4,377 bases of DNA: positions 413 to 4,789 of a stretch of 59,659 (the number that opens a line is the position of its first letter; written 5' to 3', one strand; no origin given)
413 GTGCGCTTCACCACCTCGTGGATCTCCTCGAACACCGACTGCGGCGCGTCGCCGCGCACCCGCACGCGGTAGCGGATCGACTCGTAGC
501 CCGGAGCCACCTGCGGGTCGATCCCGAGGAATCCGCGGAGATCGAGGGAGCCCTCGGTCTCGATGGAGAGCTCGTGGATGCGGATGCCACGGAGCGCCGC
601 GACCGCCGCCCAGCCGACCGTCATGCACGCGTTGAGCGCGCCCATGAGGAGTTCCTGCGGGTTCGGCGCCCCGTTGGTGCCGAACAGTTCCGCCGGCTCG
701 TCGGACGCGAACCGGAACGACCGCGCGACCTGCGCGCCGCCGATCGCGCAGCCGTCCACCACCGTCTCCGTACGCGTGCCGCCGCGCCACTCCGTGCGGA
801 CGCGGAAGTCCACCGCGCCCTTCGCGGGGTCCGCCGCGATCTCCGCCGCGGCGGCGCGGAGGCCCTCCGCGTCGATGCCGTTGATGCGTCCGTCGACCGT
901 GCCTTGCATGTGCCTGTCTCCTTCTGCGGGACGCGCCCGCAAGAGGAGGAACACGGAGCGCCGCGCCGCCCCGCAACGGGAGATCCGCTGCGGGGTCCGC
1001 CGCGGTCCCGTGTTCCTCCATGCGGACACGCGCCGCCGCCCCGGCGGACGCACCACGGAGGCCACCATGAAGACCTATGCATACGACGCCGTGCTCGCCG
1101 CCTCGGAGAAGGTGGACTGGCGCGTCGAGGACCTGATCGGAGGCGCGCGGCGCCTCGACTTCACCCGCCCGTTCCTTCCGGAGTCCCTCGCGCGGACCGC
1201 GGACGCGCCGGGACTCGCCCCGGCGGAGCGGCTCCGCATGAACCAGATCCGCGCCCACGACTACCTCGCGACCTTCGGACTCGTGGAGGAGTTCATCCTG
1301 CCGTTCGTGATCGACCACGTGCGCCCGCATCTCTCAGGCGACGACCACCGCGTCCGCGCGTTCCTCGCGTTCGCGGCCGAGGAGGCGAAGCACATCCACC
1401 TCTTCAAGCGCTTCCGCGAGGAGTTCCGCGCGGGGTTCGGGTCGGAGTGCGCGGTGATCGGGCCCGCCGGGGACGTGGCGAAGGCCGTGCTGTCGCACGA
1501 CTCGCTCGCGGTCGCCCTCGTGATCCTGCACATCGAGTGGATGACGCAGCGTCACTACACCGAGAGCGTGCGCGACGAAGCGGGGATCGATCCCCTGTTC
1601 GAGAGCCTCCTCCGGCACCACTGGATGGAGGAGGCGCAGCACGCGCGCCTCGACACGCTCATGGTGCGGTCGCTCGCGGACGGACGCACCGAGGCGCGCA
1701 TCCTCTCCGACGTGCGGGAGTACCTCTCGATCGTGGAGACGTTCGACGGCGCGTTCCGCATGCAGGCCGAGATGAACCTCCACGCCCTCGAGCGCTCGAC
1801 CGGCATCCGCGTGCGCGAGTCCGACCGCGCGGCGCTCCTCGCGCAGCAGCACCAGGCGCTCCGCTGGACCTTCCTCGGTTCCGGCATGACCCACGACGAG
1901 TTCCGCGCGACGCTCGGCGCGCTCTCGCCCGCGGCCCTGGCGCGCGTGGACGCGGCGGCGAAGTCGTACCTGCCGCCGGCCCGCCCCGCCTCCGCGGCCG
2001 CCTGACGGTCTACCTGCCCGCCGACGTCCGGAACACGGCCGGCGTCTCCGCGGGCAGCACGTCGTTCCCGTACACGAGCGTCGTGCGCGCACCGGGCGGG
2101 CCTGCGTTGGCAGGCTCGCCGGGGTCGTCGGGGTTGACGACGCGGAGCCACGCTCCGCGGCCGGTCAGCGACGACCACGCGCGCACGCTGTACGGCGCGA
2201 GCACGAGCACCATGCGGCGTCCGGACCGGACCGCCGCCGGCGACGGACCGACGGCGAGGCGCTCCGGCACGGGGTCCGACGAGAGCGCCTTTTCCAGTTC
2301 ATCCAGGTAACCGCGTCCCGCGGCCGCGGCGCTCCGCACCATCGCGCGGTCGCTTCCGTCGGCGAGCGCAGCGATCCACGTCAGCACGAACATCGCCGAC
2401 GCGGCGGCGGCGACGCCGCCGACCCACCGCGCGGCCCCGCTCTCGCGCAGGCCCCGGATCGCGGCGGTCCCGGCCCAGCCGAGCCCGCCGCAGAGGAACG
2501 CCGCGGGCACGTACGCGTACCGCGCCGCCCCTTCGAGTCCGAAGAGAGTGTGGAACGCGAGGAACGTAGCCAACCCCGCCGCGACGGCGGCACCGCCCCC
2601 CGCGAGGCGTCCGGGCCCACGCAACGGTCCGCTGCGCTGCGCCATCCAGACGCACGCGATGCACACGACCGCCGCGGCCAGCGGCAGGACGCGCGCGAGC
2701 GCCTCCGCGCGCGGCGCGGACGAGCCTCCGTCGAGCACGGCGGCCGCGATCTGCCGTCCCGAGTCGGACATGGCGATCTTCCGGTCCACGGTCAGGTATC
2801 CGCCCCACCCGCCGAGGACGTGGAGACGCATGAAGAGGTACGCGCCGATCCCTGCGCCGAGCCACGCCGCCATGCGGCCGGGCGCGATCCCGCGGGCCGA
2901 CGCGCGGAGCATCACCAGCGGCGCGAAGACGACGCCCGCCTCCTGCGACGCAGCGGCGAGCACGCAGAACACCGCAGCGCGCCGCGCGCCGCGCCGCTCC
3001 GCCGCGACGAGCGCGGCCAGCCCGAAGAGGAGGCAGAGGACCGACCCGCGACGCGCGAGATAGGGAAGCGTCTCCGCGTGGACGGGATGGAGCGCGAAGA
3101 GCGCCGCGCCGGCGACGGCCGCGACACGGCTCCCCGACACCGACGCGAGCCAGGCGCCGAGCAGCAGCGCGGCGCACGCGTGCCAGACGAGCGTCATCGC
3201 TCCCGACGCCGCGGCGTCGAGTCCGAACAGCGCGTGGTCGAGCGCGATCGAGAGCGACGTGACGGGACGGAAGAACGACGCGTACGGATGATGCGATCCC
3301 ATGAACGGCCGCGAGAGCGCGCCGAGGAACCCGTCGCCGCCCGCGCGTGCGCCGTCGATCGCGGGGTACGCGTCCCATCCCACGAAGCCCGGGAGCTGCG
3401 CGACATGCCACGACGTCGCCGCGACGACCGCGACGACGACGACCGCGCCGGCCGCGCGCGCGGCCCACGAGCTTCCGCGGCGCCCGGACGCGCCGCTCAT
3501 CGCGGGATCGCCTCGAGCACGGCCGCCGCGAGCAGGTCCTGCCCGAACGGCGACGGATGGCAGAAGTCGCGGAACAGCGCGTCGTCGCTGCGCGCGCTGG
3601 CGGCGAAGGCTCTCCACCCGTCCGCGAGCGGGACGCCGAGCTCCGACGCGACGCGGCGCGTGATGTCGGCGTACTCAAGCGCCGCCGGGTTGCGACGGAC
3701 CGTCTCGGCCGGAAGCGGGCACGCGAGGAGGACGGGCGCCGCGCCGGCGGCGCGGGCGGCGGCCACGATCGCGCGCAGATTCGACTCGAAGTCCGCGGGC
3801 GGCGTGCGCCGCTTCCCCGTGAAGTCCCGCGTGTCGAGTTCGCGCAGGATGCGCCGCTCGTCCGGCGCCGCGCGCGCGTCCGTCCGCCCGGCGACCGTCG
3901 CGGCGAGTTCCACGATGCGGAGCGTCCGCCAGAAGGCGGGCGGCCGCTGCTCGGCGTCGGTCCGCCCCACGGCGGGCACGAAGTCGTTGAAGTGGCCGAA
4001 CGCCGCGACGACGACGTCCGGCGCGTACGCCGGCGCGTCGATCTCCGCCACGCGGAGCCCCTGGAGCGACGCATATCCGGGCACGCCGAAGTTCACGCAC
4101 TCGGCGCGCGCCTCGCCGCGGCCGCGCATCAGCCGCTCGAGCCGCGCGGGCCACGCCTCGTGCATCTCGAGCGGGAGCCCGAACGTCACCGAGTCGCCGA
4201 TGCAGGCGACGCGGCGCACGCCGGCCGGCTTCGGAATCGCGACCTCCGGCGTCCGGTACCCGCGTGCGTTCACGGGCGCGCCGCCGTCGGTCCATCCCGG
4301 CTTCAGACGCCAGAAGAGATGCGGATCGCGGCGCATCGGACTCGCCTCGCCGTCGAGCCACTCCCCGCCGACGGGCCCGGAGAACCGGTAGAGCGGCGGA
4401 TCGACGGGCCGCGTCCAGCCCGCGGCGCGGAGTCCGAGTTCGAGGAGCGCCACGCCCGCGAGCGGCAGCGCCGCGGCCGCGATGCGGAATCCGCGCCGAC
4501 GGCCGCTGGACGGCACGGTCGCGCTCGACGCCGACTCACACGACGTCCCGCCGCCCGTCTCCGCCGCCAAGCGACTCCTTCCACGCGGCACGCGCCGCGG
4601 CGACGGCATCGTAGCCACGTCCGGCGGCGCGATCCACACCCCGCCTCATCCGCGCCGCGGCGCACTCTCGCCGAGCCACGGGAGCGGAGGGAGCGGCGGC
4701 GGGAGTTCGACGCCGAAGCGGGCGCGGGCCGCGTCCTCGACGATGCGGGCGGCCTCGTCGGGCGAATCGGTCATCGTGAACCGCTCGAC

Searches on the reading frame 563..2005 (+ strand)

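Call 74: search_protein_families(library=pfam, proteins=[window:563-2005:+], max_evalue=0.0001)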
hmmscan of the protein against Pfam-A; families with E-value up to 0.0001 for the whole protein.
window:563-2005:+ (480 aa): 1 family
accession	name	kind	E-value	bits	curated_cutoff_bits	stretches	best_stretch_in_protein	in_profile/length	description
PF11583.14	AurF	-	2.8e-09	37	29.6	1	183-430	25-263/282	P-aminobenzoate N-oxygenase AurF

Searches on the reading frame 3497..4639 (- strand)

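Call 74: search_protein_families(library=pfam, proteins=[window:3497-4639:-], max_evalue=0.0001)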
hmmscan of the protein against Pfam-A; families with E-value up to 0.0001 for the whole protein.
window:3497-4639:- (380 aa): 2 families
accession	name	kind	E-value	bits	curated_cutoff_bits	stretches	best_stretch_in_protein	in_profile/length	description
PF13472.12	Lipase_GDSL_2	-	2.6e-23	83.9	32.9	1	146-368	1-177/178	GDSL-like Lipase/Acylhydrolase family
PF00657.28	Lipase_GDSL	-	3.7e-06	27.7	23.6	1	144-373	1-207/208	GDSL-like Lipase/Acylhydrolase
